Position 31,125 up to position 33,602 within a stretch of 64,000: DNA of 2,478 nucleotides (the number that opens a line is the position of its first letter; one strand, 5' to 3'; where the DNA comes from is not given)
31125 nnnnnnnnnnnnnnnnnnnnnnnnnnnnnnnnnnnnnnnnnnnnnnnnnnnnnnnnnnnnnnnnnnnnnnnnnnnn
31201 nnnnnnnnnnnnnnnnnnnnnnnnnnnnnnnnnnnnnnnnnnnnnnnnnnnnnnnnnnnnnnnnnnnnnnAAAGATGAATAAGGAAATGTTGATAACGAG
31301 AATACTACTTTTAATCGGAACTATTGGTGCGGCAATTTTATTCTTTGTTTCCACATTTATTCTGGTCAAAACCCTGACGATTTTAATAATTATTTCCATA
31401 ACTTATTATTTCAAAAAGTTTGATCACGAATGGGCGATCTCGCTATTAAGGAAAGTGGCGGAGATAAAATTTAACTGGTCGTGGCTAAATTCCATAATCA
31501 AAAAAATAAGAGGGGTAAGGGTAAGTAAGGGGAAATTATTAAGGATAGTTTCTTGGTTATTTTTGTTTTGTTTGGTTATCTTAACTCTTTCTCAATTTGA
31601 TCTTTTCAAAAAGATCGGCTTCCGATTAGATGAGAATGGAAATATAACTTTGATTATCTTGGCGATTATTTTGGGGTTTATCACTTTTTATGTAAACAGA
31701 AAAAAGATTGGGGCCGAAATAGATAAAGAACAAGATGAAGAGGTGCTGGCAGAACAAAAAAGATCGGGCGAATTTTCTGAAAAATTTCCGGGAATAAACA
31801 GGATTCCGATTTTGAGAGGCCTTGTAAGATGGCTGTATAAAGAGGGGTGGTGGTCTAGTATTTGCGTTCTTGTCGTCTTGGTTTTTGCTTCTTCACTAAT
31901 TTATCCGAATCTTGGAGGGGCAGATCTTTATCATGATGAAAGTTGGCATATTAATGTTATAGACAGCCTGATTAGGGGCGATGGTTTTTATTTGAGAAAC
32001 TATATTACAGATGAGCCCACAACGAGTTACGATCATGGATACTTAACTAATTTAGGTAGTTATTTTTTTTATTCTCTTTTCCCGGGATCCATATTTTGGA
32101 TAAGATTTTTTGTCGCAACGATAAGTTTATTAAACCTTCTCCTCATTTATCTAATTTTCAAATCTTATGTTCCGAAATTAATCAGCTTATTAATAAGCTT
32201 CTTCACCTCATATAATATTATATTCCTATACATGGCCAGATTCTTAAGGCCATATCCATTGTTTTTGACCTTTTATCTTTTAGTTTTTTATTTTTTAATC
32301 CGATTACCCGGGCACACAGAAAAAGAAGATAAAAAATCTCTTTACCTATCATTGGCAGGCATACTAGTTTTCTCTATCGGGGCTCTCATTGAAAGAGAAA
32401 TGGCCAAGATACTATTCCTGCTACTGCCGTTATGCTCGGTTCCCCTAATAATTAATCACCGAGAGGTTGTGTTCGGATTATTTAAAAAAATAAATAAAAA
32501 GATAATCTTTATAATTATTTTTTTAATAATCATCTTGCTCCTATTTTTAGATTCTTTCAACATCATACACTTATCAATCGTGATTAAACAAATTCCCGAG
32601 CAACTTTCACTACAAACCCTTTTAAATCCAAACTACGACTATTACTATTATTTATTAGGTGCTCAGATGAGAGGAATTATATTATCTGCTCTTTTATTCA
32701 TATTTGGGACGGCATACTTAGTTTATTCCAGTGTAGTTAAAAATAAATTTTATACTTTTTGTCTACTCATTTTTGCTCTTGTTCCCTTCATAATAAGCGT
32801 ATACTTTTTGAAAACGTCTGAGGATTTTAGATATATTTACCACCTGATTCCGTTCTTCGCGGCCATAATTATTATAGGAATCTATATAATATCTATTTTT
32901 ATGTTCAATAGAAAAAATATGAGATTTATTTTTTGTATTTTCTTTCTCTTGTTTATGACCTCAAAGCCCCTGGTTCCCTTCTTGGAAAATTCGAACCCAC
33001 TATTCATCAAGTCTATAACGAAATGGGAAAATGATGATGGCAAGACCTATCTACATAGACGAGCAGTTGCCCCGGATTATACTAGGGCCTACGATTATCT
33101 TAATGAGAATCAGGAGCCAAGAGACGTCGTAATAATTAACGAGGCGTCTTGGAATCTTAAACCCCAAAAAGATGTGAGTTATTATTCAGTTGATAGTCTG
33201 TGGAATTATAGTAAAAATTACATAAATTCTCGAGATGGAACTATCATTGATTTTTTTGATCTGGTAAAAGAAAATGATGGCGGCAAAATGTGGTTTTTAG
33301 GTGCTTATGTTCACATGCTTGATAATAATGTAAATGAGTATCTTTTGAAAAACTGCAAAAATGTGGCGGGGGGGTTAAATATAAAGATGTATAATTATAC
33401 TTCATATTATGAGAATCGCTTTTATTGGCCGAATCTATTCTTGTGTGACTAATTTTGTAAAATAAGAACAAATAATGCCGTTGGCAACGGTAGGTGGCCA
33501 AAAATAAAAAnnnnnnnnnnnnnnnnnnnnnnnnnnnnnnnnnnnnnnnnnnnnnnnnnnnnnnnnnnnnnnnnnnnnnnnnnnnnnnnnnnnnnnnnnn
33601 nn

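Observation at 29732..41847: Glycan biosynthesis locus pairing two GT-C (GT39/ArnT-like) transferases with a polyprenol-phosphate sugar synthase, flippase, pyruvyl transferase, methyltransferase and epimerase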

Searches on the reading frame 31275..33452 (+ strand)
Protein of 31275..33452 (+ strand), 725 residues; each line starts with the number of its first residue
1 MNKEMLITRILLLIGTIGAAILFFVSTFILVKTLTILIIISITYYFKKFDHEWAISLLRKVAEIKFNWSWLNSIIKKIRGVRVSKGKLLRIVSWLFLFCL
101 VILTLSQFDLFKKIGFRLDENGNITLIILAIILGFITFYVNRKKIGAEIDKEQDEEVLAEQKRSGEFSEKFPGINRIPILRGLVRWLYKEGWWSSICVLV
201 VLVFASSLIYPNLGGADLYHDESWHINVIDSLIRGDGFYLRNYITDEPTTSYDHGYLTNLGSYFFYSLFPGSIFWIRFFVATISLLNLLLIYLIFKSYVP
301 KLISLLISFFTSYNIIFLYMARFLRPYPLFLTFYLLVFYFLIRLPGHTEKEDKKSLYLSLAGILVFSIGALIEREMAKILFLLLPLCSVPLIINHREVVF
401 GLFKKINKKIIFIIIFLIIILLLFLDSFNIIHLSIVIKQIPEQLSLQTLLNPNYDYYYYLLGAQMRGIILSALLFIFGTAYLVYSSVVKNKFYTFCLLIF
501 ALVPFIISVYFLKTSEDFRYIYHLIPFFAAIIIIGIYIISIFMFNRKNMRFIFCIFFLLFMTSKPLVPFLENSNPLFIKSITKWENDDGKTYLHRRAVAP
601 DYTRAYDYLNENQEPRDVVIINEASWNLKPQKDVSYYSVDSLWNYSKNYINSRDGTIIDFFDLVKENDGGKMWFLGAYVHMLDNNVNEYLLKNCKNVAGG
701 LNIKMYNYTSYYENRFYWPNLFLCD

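Call 4: search_protein_families(library=pfam, proteins=[window:31275-33452:+], max_evalue=0.01)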
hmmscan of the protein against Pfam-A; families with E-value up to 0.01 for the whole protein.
window:31275-33452:+ (725 aa): 1 family
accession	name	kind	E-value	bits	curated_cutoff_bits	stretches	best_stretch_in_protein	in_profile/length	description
PF13231.12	PMT_2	-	0.0003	21.5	26.1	1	264-419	12-153/160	Dolichyl-phosphate-mannose-protein mannosyltransferase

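Call 5: search_protein_families(library=ncbifam, proteins=[window:31275-33452:+], max_evalue=0.01)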
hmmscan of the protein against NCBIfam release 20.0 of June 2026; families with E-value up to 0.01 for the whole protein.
window:31275-33452:+ (725 aa): 0 families

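Call 9: find_homologous_proteins(query=window:31275-33452:+)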
Query window:31275-33452:+ (725 aa): 5 proteins with E <= 0.001 among 8000 candidates.
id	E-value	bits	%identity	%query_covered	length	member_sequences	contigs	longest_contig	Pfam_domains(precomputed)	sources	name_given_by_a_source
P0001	0.0e+0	1606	100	100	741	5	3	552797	-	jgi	-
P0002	3.5e-269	913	67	84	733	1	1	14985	-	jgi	jgi:hypothetical protein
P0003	2.1e-240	818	57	89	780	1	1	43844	-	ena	-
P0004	1.1e-163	565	50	71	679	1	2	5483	-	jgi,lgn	-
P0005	1.7e-9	55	29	31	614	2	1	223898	-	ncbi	ncbi:MAG: hypothetical protein WC867_03750 [Candidatus Pacearchaeota archaeon]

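Call 12: find_encoding_contigs(protein=P0002, flank=10000, max_places=3)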
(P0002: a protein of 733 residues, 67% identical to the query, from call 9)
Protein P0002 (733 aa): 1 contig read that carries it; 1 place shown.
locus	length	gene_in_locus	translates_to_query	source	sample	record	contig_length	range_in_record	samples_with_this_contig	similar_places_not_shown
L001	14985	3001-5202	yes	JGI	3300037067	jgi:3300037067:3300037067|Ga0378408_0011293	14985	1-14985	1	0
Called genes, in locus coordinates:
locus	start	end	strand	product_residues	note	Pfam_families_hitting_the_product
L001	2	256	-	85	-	?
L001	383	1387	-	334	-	PF16656:Pur_ac_phosph_N (weak), PF01471:PG_binding_1 (weak)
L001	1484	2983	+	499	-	PF13231:PMT_2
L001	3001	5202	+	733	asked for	-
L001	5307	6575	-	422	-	PF01554:MatE (weak), PF01943:Polysacc_synt, PF13440:Polysacc_synt_3, PF01554:MatE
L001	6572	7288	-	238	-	PF05401:NodS (weak), PF13489:Methyltransf_23, PF02353:CMAS (weak), PF07021:MetW, PF13847:Methyltransf_31, PF08241:Methyltransf_11, PF08242:Methyltransf_12, PF13649:Methyltransf_25, +2 more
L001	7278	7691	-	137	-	PF01467:CTP_transf_like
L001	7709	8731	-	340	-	PF01210:NAD_Gly3P_dh_N, PF02558:ApbA (weak), PF03446:NAD_binding_2 (weak), PF03807:F420_oxidored (weak), PF07479:NAD_Gly3P_dh_C, PF20618:GPD_NAD_C_bact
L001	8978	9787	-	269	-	PF01066:CDP-OH_P_transf (weak)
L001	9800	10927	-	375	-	PF13439:Glyco_transf_4 (weak), PF00534:Glycos_transf_1, PF13692:Glyco_trans_1_4, PF13524:Glyco_trans_1_2, PF20706:GT4-conflict (weak), PF00982:Glyco_transf_20 (weak)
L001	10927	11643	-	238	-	PF13489:Methyltransf_23, PF08241:Methyltransf_11, PF08242:Methyltransf_12 (faint), PF13847:Methyltransf_31 (weak)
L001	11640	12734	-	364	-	PF13439:Glyco_transf_4, PF13579:Glyco_trans_4_4, PF13477:Glyco_trans_4_2, PF00534:Glycos_transf_1, PF13692:Glyco_trans_1_4, PF13524:Glyco_trans_1_2 (weak)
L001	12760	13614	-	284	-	PF13489:Methyltransf_23, PF08241:Methyltransf_11 (faint), PF08242:Methyltransf_12 (weak)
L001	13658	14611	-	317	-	PF00535:Glycos_transf_2, PF10111:Glyco_tranf_2_2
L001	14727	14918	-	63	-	-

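Call 13: find_encoding_contigs(protein=P0003, flank=10000, max_places=3)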
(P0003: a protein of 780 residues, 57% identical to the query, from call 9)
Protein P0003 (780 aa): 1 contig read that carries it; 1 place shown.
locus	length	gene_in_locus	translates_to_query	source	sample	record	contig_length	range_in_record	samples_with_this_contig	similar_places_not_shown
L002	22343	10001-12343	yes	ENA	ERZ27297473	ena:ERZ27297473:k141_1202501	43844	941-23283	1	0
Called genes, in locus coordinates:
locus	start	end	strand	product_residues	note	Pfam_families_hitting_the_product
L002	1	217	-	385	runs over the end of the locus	?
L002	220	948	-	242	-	PF00590:TP_methylase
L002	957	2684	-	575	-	-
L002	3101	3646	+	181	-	PF02357:NusG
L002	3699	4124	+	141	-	PF03946:Ribosomal_L11_N, PF00298:Ribosomal_L11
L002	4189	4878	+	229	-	PF00687:Ribosomal_L1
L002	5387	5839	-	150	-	-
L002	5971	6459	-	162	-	-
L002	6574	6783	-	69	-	-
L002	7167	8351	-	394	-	PF18657:YDG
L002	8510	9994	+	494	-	PF13231:PMT_2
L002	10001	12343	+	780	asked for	-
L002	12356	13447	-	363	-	PF00534:Glycos_transf_1, PF13692:Glyco_trans_1_4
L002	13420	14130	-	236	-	PF01209:Ubie_methyltran (weak), PF02353:CMAS, PF13489:Methyltransf_23, PF07021:MetW, PF13847:Methyltransf_31, PF08241:Methyltransf_11, PF08242:Methyltransf_12, PF13649:Methyltransf_25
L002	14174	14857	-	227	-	PF05148:Methyltransf_8 (weak), PF13489:Methyltransf_23, PF08241:Methyltransf_11, PF13847:Methyltransf_31 (faint)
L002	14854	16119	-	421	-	PF01943:Polysacc_synt, PF13440:Polysacc_synt_3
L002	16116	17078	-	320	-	PF00535:Glycos_transf_2, PF10111:Glyco_tranf_2_2, PF13641:Glyco_tranf_2_3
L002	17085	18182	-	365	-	PF13439:Glyco_transf_4, PF20706:GT4-conflict (weak), PF00534:Glycos_transf_1, PF13692:Glyco_trans_1_4, PF13524:Glyco_trans_1_2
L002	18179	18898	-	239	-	PF13489:Methyltransf_23, PF08241:Methyltransf_11, PF13847:Methyltransf_31 (weak)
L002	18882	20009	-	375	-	PF13439:Glyco_transf_4, PF13477:Glyco_trans_4_2, PF13579:Glyco_trans_4_4, PF00534:Glycos_transf_1, PF13692:Glyco_trans_1_4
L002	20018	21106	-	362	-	-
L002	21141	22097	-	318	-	PF01073:3Beta_HSD, PF01370:Epimerase, PF02719:Polysacc_synt_2, PF04321:RmlD_sub_bind, PF07993:NAD_binding_4 (faint), PF16363:GDP_Man_Dehyd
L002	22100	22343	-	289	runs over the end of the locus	PF03446:NAD_binding_2 (faint), PF03721:UDPG_MGDP_dh_N, PF00984:UDPG_MGDP_dh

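Call 15: find_encoding_contigs(protein=P0004, flank=10000, max_places=3)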
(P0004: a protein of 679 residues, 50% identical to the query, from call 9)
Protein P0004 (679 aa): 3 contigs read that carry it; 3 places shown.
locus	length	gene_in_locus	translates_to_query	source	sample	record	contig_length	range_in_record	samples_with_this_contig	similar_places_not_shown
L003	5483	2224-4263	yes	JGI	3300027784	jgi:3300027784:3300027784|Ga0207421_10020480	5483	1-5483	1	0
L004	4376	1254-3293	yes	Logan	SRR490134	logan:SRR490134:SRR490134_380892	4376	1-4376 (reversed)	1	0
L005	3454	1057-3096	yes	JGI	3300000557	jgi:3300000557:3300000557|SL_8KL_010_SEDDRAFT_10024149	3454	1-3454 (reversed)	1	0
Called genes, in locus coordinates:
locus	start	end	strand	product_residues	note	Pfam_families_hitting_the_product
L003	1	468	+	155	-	?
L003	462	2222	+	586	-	-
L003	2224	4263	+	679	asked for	-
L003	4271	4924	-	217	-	-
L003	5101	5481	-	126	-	?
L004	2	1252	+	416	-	?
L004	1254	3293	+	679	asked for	-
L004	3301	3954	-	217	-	-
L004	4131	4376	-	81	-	?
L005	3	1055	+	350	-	?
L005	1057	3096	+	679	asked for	-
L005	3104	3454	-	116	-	?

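Call 31: predict_structure(alignment_id=A1)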
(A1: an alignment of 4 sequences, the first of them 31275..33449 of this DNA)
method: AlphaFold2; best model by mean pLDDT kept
length: 725 residues; sequences in the alignment: 4
mean_pLDDT: 45.5   pTM: 0.28
mean pLDDT of the five models: 45.5, 41.6, 41.3, 40.3, 40.2
residues with pLDDT >= 90: 0; 70-90: 52; 50-70: 171; < 50: 502
segments of 3 or more residues with pLDDT < 50: 1-6, 11-35, 37-39, 41-87, 108-118, 154-156, 178-180, 187-189, 191-296, 298-333, 371-396, 406-474, 486-500, 502-600, 623-626, 641-646, 677-682, 704-719
pLDDT, mean of each block of 10 residues (from residue 1): 48 42 44 46 37 32 37 41 46 62 54 47 56 56 50 49 53 51 50 39 34 25 30 31 27 24 27 34 41 43 40 35 36 53 58 64 56 41 39 46 49 44 33 28 31 34 40 50 48 47 48 38 39 45 43 45 33 29 33 34 69 81 56 71 46 66 75 63 61 71 46 43 74
secondary structure, 60 per line:
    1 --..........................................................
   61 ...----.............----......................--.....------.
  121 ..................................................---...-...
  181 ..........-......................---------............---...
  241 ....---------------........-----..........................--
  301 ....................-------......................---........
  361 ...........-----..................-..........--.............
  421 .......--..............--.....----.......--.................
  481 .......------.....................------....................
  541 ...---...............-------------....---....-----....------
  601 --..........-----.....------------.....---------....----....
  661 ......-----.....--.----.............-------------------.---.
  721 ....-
elements in order (helices of 4 or more, strands of 3 or more residues): H3-63 H68-80 H85-106 H109-113 H120-170 H178-190 H192-213 H223-234 H238-244 H260-267 H273-298 H301-320 H328-349 H353-371 H377-394 H396-405 H408-427 H430-443 H446-450 H455-461 H464-487 H494-514 H521-543 H547-561 H575-578 E582-585 E591-594 H603-612 E618-622 E635-639 E649-652 E657-659 H660-666 E672-676 H684-693 E694-696 E720-724

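Call 37: search_protein_representatives(alignment_id=A1)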
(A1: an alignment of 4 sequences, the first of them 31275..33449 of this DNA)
Query: 4 sequences, 723 profile positions. Proteins with E-value up to 0.001 (for the whole library): 489; up to 1e-10: 341; up to 1e-30: 76. The best 150 are listed.
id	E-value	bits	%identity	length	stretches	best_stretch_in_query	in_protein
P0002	0.0e+00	1272.1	-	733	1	4-723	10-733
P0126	1.2e-233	794.2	-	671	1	187-723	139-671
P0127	5.1e-205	699.5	-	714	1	3-723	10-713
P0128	1.4e-150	519.6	-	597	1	124-722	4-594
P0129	1.9e-148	512.5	-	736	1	36-723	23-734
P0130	8.0e-132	457.6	-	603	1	125-723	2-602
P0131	3.8e-130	452.0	-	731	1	40-721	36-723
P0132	4.4e-128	445.2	-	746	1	76-723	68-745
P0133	1.7e-116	406.9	-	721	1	119-723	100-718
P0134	5.9e-114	398.5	-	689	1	17-723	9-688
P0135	1.0e-110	387.8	-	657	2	187-723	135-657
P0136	2.9e-108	379.7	-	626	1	187-723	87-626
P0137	3.9e-106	372.6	-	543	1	196-723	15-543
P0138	3.2e-104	366.3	-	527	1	197-722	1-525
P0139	7.5e-103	361.8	-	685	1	192-723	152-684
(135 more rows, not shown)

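Call 50: search_protein_families(library=pfam, proteins=[L003:462-2222:+], max_evalue=1)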
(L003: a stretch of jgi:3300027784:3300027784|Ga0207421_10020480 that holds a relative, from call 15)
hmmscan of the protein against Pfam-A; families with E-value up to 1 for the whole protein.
L003:462-2222:+ (586 aa): 2 families
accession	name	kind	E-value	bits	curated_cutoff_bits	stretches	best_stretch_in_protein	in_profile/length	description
PF02990.21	EMP70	-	0.047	12.8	27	1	82-165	273-355/517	Endomembrane protein 70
PF09946.14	DUF2178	-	0.12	12.9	22.8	1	89-157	3-70/104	Predicted membrane protein (DUF2178)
